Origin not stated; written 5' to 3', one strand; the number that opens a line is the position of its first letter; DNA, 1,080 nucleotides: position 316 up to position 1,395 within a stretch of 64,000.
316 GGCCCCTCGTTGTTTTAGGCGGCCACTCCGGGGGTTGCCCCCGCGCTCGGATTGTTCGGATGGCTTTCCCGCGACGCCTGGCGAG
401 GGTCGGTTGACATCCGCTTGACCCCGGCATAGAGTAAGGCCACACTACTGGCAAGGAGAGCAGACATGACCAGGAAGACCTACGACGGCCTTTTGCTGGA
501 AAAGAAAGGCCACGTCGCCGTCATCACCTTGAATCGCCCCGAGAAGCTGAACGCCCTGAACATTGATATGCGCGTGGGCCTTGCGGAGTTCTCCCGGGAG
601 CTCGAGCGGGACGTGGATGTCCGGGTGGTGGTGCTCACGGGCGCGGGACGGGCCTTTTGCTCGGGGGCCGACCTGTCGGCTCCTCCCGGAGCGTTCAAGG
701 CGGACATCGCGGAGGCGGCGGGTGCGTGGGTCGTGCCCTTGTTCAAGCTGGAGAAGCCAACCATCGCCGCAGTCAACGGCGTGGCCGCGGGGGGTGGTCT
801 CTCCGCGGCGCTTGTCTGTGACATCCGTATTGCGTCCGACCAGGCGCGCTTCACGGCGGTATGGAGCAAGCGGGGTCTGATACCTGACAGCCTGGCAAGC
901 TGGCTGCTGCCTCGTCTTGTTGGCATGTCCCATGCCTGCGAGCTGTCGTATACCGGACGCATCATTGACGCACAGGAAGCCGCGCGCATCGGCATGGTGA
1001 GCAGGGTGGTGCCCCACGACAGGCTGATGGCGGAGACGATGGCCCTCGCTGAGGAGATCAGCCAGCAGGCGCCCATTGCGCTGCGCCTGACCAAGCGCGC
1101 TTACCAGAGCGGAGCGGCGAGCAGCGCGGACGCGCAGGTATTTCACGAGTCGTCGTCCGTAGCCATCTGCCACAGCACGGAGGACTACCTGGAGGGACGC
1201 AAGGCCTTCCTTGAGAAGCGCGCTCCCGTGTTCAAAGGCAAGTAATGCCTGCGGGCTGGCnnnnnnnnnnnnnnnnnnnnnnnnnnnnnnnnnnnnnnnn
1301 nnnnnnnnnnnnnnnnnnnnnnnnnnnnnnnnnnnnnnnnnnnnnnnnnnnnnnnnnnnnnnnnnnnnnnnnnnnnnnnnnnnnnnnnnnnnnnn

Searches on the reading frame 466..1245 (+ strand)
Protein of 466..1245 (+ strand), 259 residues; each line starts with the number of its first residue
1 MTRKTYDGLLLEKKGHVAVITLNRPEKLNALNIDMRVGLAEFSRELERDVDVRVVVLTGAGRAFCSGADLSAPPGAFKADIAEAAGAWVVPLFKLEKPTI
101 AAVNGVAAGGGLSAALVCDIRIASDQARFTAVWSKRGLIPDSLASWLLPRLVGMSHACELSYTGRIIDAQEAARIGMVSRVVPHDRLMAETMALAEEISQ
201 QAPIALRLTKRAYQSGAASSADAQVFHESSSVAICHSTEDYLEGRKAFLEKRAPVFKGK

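Call 84: find_encoding_contigs(protein=window:466-1245:+, flank=10000, max_places=4)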
Protein window:466-1245:+ (259 aa): 1 contig read that carries it; 1 place shown.
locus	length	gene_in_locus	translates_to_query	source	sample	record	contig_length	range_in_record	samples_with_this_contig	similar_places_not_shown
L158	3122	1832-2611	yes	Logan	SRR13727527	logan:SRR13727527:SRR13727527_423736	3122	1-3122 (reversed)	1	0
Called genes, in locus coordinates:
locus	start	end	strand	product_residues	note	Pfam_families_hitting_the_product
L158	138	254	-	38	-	-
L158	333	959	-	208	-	PF22544:HYDIN_VesB_CFA65-like_Ig, PF07610:DUF1573 (weak)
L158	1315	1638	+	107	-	PF13451:zf_Tbcl, PF23477:zf_Tbcl_2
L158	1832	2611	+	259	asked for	PF00378:ECH_1, PF16113:ECH_2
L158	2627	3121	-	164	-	?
